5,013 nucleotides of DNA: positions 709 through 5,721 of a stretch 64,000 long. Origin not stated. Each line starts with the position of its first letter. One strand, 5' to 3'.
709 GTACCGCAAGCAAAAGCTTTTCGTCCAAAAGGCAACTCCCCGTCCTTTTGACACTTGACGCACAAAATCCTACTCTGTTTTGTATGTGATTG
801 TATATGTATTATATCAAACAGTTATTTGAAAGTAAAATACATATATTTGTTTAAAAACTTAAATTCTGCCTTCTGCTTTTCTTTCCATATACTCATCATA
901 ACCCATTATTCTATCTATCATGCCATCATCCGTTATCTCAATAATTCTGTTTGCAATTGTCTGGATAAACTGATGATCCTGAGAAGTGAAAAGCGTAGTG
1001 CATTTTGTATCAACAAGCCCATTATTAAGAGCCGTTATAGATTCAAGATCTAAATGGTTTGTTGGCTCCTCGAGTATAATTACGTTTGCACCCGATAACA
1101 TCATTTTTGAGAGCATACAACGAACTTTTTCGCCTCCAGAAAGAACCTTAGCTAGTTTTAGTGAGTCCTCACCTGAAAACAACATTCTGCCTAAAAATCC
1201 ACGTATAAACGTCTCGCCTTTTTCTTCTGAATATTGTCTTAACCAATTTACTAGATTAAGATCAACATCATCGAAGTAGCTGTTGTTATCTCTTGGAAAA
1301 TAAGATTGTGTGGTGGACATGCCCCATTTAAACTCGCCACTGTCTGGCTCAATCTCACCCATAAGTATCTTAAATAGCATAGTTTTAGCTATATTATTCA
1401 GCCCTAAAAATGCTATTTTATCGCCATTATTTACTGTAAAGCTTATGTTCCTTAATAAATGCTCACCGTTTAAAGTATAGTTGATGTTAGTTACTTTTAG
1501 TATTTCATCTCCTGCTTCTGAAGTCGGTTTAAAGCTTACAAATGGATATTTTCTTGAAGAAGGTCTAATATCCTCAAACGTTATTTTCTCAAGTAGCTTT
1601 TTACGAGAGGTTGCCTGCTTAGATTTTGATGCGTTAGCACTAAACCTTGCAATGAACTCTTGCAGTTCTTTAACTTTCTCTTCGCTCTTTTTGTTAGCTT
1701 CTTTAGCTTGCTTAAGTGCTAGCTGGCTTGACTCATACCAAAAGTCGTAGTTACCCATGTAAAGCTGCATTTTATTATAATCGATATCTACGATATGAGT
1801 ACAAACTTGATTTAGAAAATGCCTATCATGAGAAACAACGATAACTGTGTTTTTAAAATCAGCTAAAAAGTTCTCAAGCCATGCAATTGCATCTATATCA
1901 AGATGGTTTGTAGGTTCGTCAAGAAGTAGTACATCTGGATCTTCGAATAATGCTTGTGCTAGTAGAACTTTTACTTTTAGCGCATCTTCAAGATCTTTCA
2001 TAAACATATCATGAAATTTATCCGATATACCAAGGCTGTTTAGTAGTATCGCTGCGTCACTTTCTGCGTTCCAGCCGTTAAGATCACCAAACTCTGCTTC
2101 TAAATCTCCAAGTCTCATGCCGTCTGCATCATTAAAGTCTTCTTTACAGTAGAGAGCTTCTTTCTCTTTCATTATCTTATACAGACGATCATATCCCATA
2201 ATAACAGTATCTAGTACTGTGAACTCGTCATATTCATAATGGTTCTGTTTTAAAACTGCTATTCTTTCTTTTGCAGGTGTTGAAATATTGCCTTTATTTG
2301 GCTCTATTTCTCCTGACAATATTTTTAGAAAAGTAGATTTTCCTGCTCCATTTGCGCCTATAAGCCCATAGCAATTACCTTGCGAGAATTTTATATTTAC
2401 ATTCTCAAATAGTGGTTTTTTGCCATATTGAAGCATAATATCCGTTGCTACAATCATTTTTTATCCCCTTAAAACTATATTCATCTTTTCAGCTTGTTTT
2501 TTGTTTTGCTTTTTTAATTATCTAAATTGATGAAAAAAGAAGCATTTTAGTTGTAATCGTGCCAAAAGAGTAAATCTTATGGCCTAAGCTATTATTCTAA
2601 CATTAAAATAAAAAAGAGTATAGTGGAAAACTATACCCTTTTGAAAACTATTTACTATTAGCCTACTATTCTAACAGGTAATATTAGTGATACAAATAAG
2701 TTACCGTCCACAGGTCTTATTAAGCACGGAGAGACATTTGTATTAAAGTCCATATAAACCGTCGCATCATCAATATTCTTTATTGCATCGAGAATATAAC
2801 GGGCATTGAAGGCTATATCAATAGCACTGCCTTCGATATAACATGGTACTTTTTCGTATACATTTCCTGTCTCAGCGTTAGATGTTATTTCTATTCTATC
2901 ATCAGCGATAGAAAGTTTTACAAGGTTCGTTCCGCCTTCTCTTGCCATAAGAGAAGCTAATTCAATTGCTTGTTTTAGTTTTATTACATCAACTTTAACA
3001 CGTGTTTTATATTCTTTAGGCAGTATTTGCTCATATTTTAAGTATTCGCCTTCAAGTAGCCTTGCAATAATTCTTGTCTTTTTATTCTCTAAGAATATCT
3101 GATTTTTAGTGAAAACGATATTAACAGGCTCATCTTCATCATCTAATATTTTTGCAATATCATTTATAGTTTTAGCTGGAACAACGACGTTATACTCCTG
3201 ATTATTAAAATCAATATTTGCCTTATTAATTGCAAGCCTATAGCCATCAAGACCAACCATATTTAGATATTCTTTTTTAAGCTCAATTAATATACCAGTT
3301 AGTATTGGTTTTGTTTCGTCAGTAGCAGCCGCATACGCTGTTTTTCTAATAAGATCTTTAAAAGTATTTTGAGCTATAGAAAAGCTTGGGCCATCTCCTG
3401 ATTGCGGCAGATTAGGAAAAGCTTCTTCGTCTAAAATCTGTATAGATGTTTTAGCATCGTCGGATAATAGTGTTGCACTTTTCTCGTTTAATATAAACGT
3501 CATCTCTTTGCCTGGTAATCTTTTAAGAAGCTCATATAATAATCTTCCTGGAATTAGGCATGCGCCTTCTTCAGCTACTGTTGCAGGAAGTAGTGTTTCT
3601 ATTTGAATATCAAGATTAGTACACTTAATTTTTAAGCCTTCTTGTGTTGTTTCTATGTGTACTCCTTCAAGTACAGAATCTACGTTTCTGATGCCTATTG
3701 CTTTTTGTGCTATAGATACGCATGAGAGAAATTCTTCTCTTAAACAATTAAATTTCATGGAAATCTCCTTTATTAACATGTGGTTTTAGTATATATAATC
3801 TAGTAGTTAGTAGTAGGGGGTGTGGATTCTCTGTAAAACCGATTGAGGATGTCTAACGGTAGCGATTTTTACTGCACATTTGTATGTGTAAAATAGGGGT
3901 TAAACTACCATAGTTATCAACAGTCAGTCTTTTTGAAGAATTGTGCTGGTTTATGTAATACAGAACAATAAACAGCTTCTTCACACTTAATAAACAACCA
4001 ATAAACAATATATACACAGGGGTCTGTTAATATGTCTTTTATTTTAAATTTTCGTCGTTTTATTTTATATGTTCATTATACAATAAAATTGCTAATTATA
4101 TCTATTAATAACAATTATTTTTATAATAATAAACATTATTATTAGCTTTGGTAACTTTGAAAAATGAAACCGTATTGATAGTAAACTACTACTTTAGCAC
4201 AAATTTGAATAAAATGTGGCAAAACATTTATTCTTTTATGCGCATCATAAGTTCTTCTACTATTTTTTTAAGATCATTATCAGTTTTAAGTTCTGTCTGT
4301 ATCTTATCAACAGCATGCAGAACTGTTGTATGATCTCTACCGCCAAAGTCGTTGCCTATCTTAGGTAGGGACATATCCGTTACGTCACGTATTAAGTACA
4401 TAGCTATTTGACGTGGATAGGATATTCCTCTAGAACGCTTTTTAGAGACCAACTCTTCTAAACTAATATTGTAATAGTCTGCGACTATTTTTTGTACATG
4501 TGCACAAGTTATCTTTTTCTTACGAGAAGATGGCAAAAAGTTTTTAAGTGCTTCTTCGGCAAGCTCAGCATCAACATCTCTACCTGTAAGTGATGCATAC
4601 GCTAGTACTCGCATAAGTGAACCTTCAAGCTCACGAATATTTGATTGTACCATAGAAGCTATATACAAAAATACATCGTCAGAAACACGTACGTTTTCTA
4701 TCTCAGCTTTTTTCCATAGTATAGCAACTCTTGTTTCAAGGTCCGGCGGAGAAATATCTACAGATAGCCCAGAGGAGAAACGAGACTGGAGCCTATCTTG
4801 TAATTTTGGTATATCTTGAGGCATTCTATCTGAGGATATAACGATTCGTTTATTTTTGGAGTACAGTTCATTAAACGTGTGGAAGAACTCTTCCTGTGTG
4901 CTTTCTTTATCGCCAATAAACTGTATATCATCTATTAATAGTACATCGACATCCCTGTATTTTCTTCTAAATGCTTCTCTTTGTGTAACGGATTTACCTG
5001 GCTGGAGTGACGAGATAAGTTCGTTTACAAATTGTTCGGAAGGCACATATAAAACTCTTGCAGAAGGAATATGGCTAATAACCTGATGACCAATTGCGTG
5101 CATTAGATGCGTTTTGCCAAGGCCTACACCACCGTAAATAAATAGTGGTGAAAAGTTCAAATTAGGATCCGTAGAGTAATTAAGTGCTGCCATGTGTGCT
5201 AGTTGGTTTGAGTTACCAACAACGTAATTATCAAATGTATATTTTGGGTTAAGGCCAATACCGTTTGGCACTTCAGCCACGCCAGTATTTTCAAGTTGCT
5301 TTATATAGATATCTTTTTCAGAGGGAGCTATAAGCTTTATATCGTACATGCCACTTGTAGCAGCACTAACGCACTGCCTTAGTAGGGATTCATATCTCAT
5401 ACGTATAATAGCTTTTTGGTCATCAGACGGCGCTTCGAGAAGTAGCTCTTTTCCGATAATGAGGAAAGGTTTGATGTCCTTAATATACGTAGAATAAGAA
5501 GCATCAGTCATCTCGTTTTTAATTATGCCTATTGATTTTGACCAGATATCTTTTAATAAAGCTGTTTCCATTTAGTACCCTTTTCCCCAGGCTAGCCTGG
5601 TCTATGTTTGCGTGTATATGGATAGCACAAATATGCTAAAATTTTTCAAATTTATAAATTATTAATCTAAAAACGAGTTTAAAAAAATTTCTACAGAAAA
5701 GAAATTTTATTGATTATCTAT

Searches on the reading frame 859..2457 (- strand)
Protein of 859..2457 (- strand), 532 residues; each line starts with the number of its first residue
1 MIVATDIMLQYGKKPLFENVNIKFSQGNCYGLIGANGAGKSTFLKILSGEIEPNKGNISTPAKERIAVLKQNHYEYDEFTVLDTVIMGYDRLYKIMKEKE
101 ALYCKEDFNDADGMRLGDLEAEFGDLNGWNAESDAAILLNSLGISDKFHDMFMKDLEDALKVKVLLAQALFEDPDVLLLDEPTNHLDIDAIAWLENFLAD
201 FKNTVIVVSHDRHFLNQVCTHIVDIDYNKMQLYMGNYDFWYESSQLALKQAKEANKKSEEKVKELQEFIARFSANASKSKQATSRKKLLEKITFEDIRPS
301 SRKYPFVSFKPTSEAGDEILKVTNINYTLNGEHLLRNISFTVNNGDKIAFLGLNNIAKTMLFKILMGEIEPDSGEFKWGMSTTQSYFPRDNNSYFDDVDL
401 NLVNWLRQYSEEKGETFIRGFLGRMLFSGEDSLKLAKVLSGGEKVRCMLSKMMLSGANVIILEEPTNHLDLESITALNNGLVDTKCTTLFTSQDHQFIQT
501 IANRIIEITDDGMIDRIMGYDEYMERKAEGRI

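Call 9: search_protein_families(library=pfam, proteins=[window:859-2457:-])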
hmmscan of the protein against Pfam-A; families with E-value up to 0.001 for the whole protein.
window:859-2457:- (532 aa): 5 families
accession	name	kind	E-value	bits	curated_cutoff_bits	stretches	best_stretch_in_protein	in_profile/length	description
PF00005.33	ABC_tran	-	9.8e-39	133.5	25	2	18-184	2-137/137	ABC transporter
PF12848.13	ABC_tran_Xtn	-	1.9e-20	73.1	25.9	1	223-308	1-84/85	ABC transporter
PF13304.12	AAA_21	-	5.5e-11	43.5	27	2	30-48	2-26/304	AAA domain, putative AbiEii toxin, Type IV TA system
PF13476.12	AAA_23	-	4e-05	24.8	27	0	17-47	10-39/201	AAA domain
PF02463.25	SMC_N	-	0.00041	20.3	40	0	18-45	16-42/220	RecF/RecN/SMC N terminal domain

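Call 81: find_encoding_contigs(protein=window:859-2457:-, flank=10000, max_places=2)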
Protein window:859-2457:- (532 aa): 5 contigs read that carry it; 2 places shown.
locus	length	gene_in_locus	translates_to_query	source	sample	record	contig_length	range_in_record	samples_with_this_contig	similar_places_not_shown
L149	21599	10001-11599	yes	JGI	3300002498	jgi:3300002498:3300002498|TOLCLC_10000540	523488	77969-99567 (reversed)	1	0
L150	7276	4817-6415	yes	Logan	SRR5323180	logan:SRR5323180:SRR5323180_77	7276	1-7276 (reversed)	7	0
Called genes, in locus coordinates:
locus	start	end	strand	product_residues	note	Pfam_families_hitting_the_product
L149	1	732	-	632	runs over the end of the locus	PF00890:FAD_binding_2 (faint), PF01134:GIDA, PF01266:DAO (faint), PF07992:Pyr_redox_2, PF12831:FAD_oxidored (faint), PF21680:GIDA_C_1st, PF13932:SAM_GIDA_C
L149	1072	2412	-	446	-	PF10396:TrmE_N, PF12631:MnmE_helical, PF03193:RsgA_GTPase (faint), PF01926:MMR_HSR1, PF02421:FeoB_N, PF02492:cobW (faint)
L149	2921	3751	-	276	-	PF14804:Jag_N, PF13083:KH_KhpA-B, PF01424:R3H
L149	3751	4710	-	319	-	PF02096:60KD_IMP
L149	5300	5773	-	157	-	PF00825:Ribonuclease_P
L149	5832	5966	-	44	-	PF00468:Ribosomal_L34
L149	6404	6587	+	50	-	-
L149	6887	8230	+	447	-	PF01695:IstB_IS21, PF00308:Bac_DnaA, PF00004:AAA (faint), PF08299:Bac_DnaA_C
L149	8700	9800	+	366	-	PF00712:DNA_pol3_beta, PF02767:DNA_pol3_beta_2, PF02768:DNA_pol3_beta_3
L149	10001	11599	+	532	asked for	PF00005:ABC_tran, PF13304:AAA_21 (faint), PF12848:ABC_tran_Xtn, PF00005:ABC_tran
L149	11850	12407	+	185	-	PF07155:ECF-ribofla_trS, PF12822:ECF_trnsprt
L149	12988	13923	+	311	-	PF07136:DUF1385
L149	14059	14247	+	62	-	-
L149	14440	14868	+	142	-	PF13527:Acetyltransf_9 (weak), PF00583:Acetyltransf_1, PF13673:Acetyltransf_10, PF13508:Acetyltransf_7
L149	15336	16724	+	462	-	PF01546:Peptidase_M20, PF07687:M20_dimer (weak)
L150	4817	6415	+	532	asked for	PF00005:ABC_tran, PF13304:AAA_21 (faint), PF12848:ABC_tran_Xtn, PF00005:ABC_tran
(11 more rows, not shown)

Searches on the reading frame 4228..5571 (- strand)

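Call 9: search_protein_families(library=pfam, proteins=[window:4228-5571:-])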
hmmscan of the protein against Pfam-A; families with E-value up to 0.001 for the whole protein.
window:4228-5571:- (447 aa): 5 families
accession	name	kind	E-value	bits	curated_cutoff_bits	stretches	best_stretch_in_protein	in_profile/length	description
PF00308.24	Bac_DnaA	-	8.1e-66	221.6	23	1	107-272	1-162/162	Bacterial DnaA ATPAse domain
PF08299.17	Bac_DnaA_C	-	5.7e-31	106.8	31.5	1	358-424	3-69/69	Bacterial dnaA protein helix-turn-helix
PF01695.23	IstB_IS21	-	3.4e-09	37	24.1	1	122-248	78-193/238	IstB-like ATP binding protein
PF00004.35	AAA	-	1.5e-05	25.9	21.2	1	144-265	2-127/131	ATPase family associated with various cellular activities (AAA)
PF11638.13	DnaA_N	-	2.9e-05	24.1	24.6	1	8-69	2-64/65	DnaA N-terminal domain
